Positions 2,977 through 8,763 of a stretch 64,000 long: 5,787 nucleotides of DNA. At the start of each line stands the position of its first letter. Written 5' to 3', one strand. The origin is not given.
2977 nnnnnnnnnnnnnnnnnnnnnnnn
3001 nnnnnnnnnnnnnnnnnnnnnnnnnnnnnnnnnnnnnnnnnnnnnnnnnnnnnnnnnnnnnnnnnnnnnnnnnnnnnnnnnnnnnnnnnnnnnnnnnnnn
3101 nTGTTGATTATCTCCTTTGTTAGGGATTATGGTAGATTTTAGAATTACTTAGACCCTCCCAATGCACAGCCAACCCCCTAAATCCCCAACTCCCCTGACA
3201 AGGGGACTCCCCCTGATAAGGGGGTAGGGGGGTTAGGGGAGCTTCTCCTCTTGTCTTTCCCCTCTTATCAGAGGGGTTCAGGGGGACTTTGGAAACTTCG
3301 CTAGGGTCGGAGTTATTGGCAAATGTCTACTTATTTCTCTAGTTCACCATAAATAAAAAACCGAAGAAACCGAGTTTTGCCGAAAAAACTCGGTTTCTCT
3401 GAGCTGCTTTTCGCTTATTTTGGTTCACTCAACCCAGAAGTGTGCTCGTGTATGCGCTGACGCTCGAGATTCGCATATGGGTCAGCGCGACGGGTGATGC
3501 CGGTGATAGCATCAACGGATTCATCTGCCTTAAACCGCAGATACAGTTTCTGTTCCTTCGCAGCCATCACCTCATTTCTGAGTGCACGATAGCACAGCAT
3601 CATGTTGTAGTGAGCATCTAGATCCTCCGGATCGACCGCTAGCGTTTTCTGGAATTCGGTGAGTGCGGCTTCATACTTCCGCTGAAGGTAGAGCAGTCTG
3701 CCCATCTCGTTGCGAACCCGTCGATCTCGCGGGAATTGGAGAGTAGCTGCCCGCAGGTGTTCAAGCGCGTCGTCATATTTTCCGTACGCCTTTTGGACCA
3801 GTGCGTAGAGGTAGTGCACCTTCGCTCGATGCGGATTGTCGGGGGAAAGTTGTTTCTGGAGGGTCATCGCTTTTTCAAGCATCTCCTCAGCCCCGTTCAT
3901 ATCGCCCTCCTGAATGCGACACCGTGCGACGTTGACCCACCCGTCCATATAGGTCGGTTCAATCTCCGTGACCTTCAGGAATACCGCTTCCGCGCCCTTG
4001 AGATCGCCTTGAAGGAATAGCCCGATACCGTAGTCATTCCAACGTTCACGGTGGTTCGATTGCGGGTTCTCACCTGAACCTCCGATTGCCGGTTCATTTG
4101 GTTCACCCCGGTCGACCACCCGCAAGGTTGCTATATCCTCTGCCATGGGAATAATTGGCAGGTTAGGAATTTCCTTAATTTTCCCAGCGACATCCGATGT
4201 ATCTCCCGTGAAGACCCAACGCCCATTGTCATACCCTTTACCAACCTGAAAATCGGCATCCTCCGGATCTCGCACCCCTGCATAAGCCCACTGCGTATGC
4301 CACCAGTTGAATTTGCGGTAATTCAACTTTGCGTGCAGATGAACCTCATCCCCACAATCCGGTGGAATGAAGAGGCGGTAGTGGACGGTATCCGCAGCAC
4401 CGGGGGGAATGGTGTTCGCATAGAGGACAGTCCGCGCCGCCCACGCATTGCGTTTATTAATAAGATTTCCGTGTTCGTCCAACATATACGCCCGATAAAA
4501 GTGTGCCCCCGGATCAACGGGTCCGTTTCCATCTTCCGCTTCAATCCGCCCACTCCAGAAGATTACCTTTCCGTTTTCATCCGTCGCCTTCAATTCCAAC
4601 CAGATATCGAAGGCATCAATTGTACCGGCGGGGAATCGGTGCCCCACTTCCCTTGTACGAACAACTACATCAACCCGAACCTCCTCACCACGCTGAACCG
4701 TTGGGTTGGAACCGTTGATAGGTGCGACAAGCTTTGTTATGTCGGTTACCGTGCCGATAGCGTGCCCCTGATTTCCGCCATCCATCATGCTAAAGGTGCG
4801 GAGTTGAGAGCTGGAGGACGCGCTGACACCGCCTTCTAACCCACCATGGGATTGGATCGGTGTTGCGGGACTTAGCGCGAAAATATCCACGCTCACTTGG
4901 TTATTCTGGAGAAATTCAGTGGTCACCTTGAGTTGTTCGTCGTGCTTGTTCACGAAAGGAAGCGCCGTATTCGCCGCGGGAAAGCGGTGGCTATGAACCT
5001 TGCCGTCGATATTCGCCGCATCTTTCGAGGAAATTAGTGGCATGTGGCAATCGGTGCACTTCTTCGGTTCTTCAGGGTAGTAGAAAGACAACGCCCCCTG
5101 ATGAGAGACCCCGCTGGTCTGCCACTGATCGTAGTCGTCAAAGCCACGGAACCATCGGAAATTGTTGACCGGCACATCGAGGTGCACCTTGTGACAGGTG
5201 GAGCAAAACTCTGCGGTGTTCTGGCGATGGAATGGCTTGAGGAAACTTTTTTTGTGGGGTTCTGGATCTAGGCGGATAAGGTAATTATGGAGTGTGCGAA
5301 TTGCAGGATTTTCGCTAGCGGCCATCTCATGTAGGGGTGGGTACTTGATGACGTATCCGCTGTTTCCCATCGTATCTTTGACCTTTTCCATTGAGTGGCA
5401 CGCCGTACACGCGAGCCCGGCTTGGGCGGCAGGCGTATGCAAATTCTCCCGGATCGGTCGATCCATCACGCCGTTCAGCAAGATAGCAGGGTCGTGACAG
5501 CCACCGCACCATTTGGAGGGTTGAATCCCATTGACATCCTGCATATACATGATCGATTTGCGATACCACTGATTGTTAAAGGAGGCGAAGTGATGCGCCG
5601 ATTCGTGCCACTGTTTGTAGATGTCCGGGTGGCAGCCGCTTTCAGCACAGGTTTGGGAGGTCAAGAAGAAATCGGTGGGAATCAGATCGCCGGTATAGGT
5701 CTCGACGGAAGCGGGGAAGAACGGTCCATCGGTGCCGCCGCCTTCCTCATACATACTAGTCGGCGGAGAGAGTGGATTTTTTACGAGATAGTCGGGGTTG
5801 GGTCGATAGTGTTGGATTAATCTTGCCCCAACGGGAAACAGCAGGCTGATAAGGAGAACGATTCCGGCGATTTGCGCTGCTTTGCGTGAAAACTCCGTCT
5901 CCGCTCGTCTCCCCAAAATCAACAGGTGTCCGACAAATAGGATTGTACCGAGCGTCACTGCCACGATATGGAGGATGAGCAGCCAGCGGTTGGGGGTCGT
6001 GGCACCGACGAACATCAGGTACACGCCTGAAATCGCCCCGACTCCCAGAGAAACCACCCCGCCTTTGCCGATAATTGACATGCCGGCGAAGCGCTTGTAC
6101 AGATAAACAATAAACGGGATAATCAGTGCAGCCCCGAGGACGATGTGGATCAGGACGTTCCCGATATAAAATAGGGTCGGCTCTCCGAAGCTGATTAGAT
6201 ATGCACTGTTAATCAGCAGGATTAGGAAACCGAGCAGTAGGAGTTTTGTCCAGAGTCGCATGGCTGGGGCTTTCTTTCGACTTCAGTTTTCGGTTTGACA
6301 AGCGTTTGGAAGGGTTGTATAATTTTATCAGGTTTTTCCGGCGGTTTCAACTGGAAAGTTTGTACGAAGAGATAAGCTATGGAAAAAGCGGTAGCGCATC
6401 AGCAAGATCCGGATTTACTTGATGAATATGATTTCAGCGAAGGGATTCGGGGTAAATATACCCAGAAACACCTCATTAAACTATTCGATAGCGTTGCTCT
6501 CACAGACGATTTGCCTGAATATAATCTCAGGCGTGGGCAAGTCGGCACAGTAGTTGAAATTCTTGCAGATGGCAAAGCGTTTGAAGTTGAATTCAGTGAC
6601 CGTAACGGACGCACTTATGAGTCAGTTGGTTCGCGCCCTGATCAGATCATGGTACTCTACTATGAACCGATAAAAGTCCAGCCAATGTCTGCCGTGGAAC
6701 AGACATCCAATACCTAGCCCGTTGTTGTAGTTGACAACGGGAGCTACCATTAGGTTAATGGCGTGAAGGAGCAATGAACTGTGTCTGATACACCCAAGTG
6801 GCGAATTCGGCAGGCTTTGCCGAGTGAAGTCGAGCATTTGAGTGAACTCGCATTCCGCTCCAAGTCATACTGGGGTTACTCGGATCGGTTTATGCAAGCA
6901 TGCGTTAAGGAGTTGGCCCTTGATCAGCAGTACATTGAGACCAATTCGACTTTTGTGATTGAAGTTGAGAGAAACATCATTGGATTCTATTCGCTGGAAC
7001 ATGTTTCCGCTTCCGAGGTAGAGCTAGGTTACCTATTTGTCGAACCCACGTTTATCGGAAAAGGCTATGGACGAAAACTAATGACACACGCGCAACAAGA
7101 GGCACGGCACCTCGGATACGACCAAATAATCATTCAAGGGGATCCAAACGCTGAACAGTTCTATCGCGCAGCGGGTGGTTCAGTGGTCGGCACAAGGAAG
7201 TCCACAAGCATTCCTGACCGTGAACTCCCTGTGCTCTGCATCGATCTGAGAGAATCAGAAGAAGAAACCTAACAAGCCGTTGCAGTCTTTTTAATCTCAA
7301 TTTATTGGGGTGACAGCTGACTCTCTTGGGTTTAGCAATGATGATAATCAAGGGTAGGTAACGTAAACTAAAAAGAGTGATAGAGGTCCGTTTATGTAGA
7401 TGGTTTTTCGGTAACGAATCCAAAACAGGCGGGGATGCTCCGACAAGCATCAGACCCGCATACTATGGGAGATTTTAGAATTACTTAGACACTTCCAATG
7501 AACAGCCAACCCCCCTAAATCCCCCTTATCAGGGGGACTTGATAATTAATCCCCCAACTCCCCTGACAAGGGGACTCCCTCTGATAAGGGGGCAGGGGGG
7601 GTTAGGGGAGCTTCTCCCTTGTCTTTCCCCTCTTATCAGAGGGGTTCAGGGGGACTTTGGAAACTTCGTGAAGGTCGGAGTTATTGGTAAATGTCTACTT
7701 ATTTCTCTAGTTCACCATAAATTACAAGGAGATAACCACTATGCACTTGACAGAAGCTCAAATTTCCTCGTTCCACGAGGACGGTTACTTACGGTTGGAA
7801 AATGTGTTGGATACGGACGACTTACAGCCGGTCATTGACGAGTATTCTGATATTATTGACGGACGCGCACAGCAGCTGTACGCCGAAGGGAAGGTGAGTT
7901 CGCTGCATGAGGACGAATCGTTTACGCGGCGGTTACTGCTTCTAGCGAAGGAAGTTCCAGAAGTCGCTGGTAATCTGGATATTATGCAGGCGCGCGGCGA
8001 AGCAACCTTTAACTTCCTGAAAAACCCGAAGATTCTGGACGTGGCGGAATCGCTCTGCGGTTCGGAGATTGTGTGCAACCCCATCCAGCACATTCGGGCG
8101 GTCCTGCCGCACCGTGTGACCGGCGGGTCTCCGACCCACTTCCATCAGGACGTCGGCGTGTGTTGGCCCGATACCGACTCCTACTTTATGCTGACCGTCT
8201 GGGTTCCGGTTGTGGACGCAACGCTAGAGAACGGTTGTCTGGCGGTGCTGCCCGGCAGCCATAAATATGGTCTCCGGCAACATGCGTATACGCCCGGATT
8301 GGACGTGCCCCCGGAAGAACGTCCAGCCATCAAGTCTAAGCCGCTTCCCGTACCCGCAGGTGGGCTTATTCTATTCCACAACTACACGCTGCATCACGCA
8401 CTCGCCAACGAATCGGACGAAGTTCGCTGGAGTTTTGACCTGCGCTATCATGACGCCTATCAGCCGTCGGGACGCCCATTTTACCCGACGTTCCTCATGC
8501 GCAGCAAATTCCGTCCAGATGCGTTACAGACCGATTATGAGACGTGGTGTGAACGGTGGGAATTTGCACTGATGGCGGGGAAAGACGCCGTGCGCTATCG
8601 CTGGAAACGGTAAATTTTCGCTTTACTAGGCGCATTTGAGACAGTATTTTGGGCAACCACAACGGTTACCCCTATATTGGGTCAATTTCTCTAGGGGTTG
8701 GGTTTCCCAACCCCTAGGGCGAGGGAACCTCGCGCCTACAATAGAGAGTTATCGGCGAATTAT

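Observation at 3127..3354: Composite MITE-like elements (families A and B) built from shared hairpin modules and abutting gene starts and ends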

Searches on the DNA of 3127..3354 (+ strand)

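Call 16: search_dna_similar(query=window:3127-3354:+, collection=plasmids, mode=distant, max_rows=30)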
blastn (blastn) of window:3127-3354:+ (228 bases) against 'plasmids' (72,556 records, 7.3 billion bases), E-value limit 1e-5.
No match.

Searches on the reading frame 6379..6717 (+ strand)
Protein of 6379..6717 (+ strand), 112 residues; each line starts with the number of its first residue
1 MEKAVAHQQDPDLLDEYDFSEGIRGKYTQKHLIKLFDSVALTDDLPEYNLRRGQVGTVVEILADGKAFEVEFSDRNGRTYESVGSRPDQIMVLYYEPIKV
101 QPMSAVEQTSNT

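Call 32: search_protein_families(library=pfam, proteins=[window:6379-6717:+], max_evalue=0.01)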
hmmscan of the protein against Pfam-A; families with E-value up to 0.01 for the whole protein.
window:6379-6717:+ (112 aa): 1 family
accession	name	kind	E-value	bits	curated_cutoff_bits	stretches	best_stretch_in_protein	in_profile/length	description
PF16277.11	DUF4926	-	7.3e-25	86.6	29.1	1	35-92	1-57/57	Domain of unknown function (DUF4926)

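Call 68: find_encoding_contigs(protein=window:6379-6717:+, flank=6000, max_places=10)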
Protein window:6379-6717:+ (112 aa): no gene with exactly this product is on record in the collection.

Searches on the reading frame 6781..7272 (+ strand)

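Call 13: search_protein_families(library=pfam, proteins=[window:6781-7272:+])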
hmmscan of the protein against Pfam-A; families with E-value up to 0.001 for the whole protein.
window:6781-7272:+ (163 aa): 4 families
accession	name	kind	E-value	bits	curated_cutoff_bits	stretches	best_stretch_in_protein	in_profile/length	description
PF00583.31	Acetyltransf_1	-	1.6e-12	48.1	20.7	1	43-132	22-115/116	Acetyltransferase (GNAT) family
PF13508.13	Acetyltransf_7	-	3.9e-12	46.8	27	1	55-132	3-81/84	Acetyltransferase (GNAT) domain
PF13673.13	Acetyltransf_10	-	3e-10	40.6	23.6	1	37-133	13-107/128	Acetyltransferase (GNAT) domain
PF14542.12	Acetyltransf_CG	-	5.5e-05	23.7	30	1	58-113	2-58/80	GCN5-related N-acetyl-transferase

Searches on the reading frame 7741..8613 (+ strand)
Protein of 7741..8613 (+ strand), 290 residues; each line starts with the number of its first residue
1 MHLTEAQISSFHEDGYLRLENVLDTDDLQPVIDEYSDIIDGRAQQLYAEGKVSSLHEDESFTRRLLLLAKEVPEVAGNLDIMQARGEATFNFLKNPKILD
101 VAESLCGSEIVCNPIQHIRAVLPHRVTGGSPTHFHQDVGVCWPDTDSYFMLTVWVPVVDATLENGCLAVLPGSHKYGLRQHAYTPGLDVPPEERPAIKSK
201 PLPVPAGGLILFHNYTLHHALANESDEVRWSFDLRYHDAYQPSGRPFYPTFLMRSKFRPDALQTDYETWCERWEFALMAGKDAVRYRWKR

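Call 13: search_protein_families(library=pfam, proteins=[window:7741-8613:+])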
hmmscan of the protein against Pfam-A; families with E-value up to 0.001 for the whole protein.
window:7741-8613:+ (290 aa): 1 family
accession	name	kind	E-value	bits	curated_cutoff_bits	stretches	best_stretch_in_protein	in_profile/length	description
PF05721.19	PhyH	-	3.5e-25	90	22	1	11-229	1-211/213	Phytanoyl-CoA dioxygenase (PhyH)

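Call 54: find_encoding_contigs(protein=window:7741-8613:+, flank=6000, max_places=10)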
Protein window:7741-8613:+ (290 aa): no gene with exactly this product is on record in the collection.

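Call 71: find_homologous_proteins(query=window:7741-8613:+, max_evalue=1e-60)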
Query window:7741-8613:+ (290 aa): 89 proteins with E <= 1e-60 among 1279 candidates.
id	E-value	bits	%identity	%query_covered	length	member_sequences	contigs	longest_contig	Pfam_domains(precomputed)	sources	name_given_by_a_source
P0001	1.9e-189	646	94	100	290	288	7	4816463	PF05721.20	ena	-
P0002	2.3e-176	603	93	93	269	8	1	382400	PF05721.20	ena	-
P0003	1.0e-156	539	94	82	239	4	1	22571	PF05721.20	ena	-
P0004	2.9e-152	524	76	100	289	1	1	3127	PF05721.20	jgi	jgi:phytanoyl-CoA hydroxylase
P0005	6.0e-152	523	77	99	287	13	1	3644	PF05721.20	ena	-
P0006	2.4e-151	521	76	99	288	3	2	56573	PF05721.20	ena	-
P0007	5.9e-151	520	76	100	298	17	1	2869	PF05721.20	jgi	jgi:ectoine hydroxylase-related dioxygenase (phytanoyl-CoA dioxygenase family)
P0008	2.5e-149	515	76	100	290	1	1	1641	PF05721.20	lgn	-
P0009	2.8e-147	508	78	100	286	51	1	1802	PF05721.20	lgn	-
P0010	1.2e-143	496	73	99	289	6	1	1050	PF05721.20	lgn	-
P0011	3.7e-143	494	73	99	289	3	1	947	PF05721.20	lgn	-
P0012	2.2e-142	492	71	99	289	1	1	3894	PF05721.20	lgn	-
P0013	5.1e-142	491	75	100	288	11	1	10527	PF05721.20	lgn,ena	-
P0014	1.6e-141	489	71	100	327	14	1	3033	PF05721.20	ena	-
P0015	5.4e-141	487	69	100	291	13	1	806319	PF05721.20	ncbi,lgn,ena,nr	ncbi:MAG: phytanoyl-CoA dioxygenase family protein [Candidatus Poribacteria bacterium]|nr:phytanoyl-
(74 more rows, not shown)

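Call 72: find_encoding_contigs(protein=P0001, flank=6000, max_places=10)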
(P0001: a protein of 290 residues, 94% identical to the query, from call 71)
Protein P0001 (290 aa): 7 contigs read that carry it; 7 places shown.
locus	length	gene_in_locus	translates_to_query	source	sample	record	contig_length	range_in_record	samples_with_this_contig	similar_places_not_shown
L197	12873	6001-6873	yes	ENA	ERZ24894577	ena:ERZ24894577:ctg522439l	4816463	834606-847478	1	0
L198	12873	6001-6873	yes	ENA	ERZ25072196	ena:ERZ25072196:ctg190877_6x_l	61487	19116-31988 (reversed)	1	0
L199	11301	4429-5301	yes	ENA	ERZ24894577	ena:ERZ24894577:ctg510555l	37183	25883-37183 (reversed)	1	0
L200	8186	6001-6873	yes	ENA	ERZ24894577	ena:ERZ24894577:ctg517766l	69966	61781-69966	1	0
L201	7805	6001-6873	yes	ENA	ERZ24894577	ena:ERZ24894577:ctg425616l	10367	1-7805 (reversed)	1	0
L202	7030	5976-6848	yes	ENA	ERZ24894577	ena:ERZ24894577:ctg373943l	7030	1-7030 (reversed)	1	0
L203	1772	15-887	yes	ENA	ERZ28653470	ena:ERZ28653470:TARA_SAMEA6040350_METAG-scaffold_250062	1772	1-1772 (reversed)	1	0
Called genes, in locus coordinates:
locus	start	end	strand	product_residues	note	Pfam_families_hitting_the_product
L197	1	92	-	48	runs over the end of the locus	-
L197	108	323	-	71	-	PF04255:DUF433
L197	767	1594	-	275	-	PF00753:Lactamase_B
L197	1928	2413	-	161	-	PF00515:TPR_1 (faint), PF07719:TPR_2 (faint), PF12895:ANAPC3 (faint), PF13374:TPR_10 (faint), PF13424:TPR_12 (weak), PF13428:TPR_14 (faint), PF13432:TPR_16, PF13414:TPR_11 (weak), +1 more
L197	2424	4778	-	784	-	PF13435:Cytochrome_C554 (faint)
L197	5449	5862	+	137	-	-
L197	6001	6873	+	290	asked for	PF05721:PhyH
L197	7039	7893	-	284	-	PF01073:3Beta_HSD, PF01370:Epimerase, PF04321:RmlD_sub_bind (faint), PF13460:NAD_binding_10 (weak), PF16363:GDP_Man_Dehyd (weak), PF07993:NAD_binding_4 (weak)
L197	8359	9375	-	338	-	PF08240:ADH_N (weak), PF00107:ADH_zinc_N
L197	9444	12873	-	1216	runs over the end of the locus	PF00515:TPR_1 (faint), PF07719:TPR_2 (faint), PF12895:ANAPC3 (faint), PF13174:TPR_6 (faint), PF14559:TPR_19 (weak), PF23914:TPR_CcmH_CycH, PF13517:FG-GAP_3, PF07593:UnbV_ASPIC, +6 more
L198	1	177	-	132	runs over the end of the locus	PF04255:DUF433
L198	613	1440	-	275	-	PF00753:Lactamase_B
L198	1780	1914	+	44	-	-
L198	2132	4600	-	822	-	PF13435:Cytochrome_C554 (faint), PF14559:TPR_19 (weak)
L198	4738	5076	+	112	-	PF16277:DUF4926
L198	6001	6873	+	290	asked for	PF05721:PhyH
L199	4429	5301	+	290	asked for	PF05721:PhyH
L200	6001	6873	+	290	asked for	PF05721:PhyH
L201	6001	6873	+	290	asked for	PF05721:PhyH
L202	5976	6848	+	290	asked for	PF05721:PhyH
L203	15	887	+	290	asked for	PF05721:PhyH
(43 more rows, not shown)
